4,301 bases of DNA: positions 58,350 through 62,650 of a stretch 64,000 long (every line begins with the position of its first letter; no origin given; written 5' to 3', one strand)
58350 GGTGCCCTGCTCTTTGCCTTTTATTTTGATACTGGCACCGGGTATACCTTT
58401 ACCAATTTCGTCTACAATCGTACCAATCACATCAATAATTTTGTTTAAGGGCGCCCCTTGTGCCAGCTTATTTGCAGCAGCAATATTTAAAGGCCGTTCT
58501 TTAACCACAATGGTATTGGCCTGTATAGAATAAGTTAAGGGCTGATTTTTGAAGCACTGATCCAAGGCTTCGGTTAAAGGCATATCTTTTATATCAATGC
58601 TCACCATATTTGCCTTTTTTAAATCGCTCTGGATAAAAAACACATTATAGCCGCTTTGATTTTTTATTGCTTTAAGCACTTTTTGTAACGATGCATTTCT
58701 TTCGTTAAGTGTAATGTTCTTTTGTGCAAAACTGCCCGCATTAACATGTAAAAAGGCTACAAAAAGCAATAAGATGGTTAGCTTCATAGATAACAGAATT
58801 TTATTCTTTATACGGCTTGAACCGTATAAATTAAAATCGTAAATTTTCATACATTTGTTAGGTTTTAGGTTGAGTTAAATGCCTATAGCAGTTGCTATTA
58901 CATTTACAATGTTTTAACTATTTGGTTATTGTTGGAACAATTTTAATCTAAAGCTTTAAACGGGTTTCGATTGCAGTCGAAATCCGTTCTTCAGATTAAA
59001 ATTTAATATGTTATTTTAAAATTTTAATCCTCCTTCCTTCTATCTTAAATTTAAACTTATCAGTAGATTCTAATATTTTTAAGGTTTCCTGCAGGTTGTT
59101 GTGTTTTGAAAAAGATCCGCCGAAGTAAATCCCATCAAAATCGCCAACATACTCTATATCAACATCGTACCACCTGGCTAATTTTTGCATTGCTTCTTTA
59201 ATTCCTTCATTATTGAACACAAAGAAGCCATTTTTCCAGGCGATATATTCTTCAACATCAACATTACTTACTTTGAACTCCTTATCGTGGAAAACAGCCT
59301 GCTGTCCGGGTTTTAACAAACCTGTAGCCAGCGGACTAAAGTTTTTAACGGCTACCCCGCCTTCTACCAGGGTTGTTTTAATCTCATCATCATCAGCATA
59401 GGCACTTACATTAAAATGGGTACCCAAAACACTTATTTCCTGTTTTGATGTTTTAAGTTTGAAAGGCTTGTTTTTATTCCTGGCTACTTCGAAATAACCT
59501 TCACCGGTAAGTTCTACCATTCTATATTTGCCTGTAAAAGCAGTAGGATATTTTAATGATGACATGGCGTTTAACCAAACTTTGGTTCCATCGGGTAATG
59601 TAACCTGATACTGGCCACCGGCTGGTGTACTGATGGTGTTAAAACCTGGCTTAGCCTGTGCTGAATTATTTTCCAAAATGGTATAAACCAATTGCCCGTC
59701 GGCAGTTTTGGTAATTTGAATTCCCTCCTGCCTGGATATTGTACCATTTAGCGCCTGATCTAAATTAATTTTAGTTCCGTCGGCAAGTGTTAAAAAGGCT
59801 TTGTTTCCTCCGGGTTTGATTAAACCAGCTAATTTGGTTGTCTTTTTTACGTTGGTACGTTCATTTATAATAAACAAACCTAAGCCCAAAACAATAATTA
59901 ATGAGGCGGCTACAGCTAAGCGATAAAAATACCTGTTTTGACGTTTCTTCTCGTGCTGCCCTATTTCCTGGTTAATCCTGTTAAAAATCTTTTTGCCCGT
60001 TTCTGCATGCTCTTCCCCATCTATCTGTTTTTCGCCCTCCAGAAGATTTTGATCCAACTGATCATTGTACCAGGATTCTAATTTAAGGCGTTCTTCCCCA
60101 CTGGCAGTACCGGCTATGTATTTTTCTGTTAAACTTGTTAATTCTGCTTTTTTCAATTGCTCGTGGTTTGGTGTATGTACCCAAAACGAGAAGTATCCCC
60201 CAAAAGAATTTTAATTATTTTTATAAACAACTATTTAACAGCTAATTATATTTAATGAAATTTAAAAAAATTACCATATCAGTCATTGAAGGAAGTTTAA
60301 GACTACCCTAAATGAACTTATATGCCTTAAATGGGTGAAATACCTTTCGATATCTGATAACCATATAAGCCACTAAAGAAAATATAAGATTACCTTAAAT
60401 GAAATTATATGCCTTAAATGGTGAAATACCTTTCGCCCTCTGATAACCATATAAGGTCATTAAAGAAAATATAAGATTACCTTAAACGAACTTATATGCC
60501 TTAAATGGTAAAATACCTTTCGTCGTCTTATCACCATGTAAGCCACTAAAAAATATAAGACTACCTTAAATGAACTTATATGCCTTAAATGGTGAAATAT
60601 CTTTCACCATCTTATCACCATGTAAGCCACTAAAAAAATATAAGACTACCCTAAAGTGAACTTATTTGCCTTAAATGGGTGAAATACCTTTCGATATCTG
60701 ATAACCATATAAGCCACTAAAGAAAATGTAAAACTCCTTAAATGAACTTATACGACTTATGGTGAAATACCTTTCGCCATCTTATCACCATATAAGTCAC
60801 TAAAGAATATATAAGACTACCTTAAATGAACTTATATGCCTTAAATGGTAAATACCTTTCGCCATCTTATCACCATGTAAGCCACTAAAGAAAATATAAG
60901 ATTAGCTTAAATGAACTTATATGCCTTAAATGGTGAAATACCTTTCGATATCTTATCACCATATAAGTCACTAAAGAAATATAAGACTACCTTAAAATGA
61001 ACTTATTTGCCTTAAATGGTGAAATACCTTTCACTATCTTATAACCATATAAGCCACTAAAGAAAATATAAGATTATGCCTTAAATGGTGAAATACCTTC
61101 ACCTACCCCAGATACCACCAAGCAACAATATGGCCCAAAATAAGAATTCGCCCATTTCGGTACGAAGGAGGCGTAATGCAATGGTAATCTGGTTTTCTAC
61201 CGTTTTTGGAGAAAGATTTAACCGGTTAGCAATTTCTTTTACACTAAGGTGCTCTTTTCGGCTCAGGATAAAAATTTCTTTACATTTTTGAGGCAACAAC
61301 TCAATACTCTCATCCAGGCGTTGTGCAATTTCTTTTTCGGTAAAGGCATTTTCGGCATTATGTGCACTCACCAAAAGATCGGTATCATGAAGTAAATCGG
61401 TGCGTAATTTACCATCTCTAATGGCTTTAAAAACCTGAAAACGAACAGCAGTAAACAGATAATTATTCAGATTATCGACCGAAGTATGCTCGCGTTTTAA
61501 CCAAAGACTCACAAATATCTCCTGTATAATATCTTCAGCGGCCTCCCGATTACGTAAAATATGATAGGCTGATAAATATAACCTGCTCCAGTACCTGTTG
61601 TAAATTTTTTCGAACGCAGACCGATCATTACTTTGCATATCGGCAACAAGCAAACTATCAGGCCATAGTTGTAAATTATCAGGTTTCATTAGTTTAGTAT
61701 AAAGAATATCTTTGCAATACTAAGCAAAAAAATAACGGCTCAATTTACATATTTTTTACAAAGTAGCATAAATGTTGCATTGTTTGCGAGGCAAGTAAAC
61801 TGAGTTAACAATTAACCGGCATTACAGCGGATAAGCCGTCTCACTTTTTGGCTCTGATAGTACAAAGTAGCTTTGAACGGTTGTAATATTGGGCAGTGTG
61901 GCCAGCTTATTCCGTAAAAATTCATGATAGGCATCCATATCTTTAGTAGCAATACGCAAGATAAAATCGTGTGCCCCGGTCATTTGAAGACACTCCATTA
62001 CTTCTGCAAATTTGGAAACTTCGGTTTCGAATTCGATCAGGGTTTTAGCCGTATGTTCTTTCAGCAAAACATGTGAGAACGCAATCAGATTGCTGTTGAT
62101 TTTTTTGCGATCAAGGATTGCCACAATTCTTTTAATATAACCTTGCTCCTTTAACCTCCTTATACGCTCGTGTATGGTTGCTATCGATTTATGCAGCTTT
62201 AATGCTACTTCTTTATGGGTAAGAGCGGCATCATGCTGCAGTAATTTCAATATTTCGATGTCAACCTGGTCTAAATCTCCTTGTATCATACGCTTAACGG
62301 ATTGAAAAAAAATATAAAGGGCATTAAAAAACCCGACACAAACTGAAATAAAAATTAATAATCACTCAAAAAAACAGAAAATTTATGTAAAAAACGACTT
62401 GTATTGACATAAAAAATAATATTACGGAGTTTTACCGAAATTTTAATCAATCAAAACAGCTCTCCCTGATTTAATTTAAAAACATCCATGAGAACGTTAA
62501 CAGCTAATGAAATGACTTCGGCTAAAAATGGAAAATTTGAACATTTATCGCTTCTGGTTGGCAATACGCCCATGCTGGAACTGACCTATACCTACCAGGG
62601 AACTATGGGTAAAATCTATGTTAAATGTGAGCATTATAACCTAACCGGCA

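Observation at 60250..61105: About 10 tandem copies of an ~86-bp structured non-coding unit lie between an ECF sigma gene and its FecR gene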

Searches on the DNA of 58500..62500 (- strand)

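Call 5: search_rna_families(source=window, start=58500, end=62500, threshold=evalue, max_evalue=10)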
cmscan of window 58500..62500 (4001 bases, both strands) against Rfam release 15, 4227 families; matches with E-value up to 10: 7.
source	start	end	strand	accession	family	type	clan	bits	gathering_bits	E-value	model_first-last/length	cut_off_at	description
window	60430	60514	-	RF00906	MIR1120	Gene; miRNA;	-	26.8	86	0.029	1-87/87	no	MIR1120/MIR1122 microRNA precursor family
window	62190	62255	+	RF00265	SNORA69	Gene; snRNA; snoRNA; HACA-box;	-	21.3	47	1.9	1-132/132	no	Small nucleolar RNA SNORA69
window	60915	60977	-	RF00074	mir-29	Gene; miRNA;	-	20.8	46.7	0.66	1-70/70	no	mir-29 microRNA precursor family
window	60433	60511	+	RF00906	MIR1120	Gene; miRNA;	-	20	86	2.1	1-87/87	no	MIR1120/MIR1122 microRNA precursor family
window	59191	59263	-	RF01526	ceN106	Gene; snRNA; snoRNA; CD-box;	-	19.9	60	1.3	1-77/77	no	C. elegans snoRNA ceN106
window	59685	59721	+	RF01334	CRISPR-DR21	Gene; CRISPR;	-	19.5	48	7.8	1-37/37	no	CRISPR RNA direct repeat element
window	59830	59960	+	RF00586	SNORA12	Gene; snRNA; snoRNA; HACA-box;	-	18.6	45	1.6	1-148/148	no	Small nucleolar RNA SNORA12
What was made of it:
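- On Any Rfam RNA family: The best hits in the array are plant and animal miRNA models at 20-27 bits against gathering scores of 46.7-86 (call 5).
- On CRISPR array: No CRISPR-DR model matches inside the array (call 5).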

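Call 72: search_dna_similar(query=window:60250-61110:-, collection=plasmids, mode=distant, max_evalue=0.01, max_rows=10)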
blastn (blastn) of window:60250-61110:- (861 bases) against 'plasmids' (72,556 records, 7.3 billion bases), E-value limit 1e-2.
No match.

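Call 73: search_dna_similar(query=window:60250-61110:-, collection=phages, mode=distant, max_evalue=0.01, max_rows=10)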
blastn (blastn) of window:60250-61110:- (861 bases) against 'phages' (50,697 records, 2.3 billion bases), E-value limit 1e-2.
No match.
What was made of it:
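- On MITE: No hit in plasmids or phages (calls 72, 73).
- Absent from plasmids and phages (calls 72, 73).
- Tried and rejected: blastn of the array against plasmids and phages gave no match (calls 72, 73).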

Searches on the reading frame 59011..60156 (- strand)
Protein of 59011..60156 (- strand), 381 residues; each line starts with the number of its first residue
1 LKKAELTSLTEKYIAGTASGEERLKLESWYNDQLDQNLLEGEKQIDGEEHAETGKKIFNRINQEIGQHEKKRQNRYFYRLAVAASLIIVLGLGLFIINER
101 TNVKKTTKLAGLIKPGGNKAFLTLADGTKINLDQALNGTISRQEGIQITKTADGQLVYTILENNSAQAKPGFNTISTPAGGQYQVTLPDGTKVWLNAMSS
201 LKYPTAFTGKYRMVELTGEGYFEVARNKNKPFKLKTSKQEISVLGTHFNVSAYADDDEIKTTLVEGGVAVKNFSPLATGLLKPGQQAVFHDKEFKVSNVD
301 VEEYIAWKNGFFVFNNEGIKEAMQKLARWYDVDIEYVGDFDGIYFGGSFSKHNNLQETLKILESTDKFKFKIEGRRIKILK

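Call 12: find_encoding_contigs(protein=window:59011-60156:-, flank=6000, max_places=10)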
Protein window:59011-60156:- (381 aa): 1 contig read that carries it; 1 place shown.
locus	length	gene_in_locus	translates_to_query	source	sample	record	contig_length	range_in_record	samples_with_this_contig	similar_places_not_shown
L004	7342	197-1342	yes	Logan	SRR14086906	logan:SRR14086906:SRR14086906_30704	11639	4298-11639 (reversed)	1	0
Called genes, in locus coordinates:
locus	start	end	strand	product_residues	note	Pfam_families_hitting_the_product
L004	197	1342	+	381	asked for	PF04773:FecR, PF16344:FecR_C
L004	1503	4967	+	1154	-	PF07660:STN, PF13620:CarboxypepD_reg, PF13715:CarbopepD_reg_2, PF07715:Plug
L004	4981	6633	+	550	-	PF14322:SusD-like_3, PF07980:SusD_RagB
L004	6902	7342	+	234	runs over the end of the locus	PF03737:RraA-like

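Call 48: search_protein_families(library=pfam, proteins=[window:59011-60156:-], max_evalue=0.00001)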
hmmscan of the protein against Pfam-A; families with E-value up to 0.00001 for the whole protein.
window:59011-60156:- (381 aa): 2 families
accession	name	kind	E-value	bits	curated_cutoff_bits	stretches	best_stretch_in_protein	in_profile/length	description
PF04773.18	FecR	-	7e-20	71.7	24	1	174-268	2-96/97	FecR protein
PF16344.10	FecR_C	-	1e-19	70.7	24.4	1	312-379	2-70/70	FecR, C-terminal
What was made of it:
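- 59011..60156 (-): FecR-type anti-sigma / transmembrane sensor gene, 381 aa, with a conserved TTG start. Pfam FecR and FecR_C (call 48).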

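Call 52: find_homologous_proteins(query=window:59011-60156:-, max_evalue=1e-100)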
Query window:59011-60156:- (381 aa): 55 proteins with E <= 1e-100 among 8000 candidates.
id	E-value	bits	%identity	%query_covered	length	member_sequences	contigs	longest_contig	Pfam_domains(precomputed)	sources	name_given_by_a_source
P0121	1.7e-249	845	100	100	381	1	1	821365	PF16344.11,PF04773.19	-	-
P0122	9.4e-222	754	89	100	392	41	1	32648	PF16344.11,PF04773.19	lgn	-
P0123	2.1e-211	720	86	100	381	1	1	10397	PF16344.11,PF04773.19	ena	-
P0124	6.0e-211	718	86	100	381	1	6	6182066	PF16344.11,PF04773.19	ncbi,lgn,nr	ncbi:hypothetical protein CA265_13695 [Sphingobacteriaceae bacterium GW460-11-11-14-LB5]|nr:hypothet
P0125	7.7e-210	715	85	100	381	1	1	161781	PF16344.11,PF04773.19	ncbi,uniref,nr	ncbi:FecR family protein [Pedobacter psychrodurus]|uniref:FecR family protein n=1 Tax=Pedobacter psy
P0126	4.3e-202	689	84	100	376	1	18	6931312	PF16344.11,PF04773.19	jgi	jgi:transmembrane sensor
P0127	1.2e-201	688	83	100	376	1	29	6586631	PF16344.11,PF04773.19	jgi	jgi:transmembrane sensor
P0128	2.5e-201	686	83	100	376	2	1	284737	PF16344.11,PF04773.19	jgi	jgi:ferric-dicitrate binding protein FerR (iron transport regulator)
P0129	2.7e-201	686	83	100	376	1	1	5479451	PF16344.11,PF04773.19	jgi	jgi:transmembrane sensor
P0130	3.7e-201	686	83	100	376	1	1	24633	PF16344.11,PF04773.19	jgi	jgi:transmembrane sensor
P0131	2.3e-200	683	83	100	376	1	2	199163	PF16344.11,PF04773.19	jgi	jgi:transmembrane sensor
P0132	2.1e-195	667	79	100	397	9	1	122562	PF16344.11,PF04773.19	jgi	-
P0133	6.0e-193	659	77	100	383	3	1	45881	PF16344.11,PF04773.19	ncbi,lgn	-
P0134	1.4e-192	658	78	100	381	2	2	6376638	PF16344.11,PF04773.19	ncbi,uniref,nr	ncbi:FecR family protein [Pedobacter sp. HDW13]|uniref:FecR family protein n=1 Tax=unclassified Pedo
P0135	1.3e-191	655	77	100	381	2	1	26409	PF16344.11,PF04773.19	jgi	-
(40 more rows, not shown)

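Call 53: find_encoding_contigs(protein=P0122, flank=4000, max_places=6)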
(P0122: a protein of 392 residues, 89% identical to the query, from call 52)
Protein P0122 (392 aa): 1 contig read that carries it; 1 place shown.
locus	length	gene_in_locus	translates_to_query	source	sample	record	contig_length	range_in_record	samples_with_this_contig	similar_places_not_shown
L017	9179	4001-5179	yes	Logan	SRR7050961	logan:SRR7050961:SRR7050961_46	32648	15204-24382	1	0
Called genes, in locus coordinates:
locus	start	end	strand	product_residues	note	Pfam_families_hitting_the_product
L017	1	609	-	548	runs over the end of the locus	PF02683:DsbD_TM, PF03190:Thioredox_DsbH (faint), PF13899:Thioredoxin_7, PF13098:Thioredoxin_2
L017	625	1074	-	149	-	PF11412:DsbD_N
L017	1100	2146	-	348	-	PF00291:PALP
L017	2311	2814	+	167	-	PF13404:HTH_AsnC-type, PF13412:HTH_24, PF01037:AsnC_trans_reg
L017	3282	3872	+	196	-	PF04542:Sigma70_r2, PF08279:HTH_11 (faint), PF00196:GerE (faint), PF08281:Sigma70_r4_2, PF04545:Sigma70_r4 (weak)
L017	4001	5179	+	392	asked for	PF04773:FecR, PF16344:FecR_C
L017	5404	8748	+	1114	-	PF07660:STN, PF13620:CarboxypepD_reg, PF13715:CarbopepD_reg_2, PF07715:Plug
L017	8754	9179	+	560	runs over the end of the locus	PF14322:SusD-like_3, PF07980:SusD_RagB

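Call 54: find_encoding_contigs(protein=P0123, flank=4000, max_places=6)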
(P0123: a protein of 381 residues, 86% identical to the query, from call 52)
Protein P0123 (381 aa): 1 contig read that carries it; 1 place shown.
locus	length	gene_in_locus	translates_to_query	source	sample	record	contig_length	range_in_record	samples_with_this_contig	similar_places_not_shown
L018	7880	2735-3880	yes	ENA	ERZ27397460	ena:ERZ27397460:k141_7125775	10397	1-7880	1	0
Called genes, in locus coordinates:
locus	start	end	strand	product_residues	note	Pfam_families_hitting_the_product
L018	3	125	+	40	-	?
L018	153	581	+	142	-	PF12893:Lumazine_bd_2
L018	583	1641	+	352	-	PF03060:NMO, PF01645:Glu_synthase (weak), PF00478:IMPDH (weak)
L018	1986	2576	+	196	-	PF04542:Sigma70_r2, PF08281:Sigma70_r4_2, PF04545:Sigma70_r4 (weak)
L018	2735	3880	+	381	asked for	PF04773:FecR, PF16344:FecR_C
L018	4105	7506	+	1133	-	PF07660:STN, PF13620:CarboxypepD_reg, PF13715:CarbopepD_reg_2, PF07715:Plug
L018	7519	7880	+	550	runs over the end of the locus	PF14322:SusD-like_3, PF07980:SusD_RagB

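Call 55: find_encoding_contigs(protein=P0124, flank=4000, max_places=6)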
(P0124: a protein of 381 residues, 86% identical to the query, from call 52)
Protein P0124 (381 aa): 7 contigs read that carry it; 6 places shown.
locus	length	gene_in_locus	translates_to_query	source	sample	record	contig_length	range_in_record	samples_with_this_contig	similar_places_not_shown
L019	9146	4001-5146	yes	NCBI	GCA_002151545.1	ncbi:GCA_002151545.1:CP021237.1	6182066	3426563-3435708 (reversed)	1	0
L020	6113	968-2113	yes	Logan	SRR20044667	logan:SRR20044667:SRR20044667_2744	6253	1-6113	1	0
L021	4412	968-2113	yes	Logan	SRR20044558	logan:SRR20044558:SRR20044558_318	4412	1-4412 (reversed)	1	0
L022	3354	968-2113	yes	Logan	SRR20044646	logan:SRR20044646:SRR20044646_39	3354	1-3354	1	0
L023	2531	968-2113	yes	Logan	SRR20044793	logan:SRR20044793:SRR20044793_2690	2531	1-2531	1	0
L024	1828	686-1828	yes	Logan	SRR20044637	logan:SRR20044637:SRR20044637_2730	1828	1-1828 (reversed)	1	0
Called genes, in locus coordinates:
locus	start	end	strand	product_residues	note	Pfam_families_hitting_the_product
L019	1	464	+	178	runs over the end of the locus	PF04264:YceI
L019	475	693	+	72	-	PF01361:Tautomerase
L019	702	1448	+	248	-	PF00106:adh_short, PF08659:KR, PF23441:SDR, PF13561:adh_short_C2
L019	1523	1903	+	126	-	PF12893:Lumazine_bd_2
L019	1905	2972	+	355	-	PF03060:NMO, PF01645:Glu_synthase (weak), PF00478:IMPDH (weak)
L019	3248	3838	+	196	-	PF07638:Sigma70_ECF (faint), PF04542:Sigma70_r2 (weak), PF00196:GerE (faint), PF08281:Sigma70_r4_2, PF04545:Sigma70_r4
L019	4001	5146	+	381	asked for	PF04773:FecR, PF16344:FecR_C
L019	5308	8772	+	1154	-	PF07660:STN, PF13620:CarboxypepD_reg, PF13715:CarbopepD_reg_2, PF07715:Plug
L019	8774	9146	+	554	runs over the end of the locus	PF14322:SusD-like_3, PF07980:SusD_RagB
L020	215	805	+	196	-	PF07638:Sigma70_ECF (faint), PF04542:Sigma70_r2 (weak), PF00196:GerE (faint), PF08281:Sigma70_r4_2, PF04545:Sigma70_r4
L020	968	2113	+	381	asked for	PF04773:FecR, PF16344:FecR_C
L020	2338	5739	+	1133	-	PF07660:STN, PF13620:CarboxypepD_reg, PF13715:CarbopepD_reg_2, PF07715:Plug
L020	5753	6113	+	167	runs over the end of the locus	?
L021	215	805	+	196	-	PF07638:Sigma70_ECF (faint), PF04542:Sigma70_r2 (weak), PF00196:GerE (faint), PF08281:Sigma70_r4_2, PF04545:Sigma70_r4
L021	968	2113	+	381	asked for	PF04773:FecR, PF16344:FecR_C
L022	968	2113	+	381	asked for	PF04773:FecR, PF16344:FecR_C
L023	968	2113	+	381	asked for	PF04773:FecR, PF16344:FecR_C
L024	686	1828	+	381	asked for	PF04773:FecR, PF16344:FecR_C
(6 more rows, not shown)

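Call 78: search_protein_families(library=ncbifam, proteins=[window:59011-60156:-], max_evalue=1e-10)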
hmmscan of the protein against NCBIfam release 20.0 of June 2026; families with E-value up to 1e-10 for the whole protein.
window:59011-60156:- (381 aa): 1 family
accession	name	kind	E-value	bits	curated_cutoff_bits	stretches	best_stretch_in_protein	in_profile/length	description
NF007296.1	PRK09774.1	equivalog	1.3e-13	50.7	385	1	176-367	108-297/313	ferric citrate uptake sigma factor regulator FecR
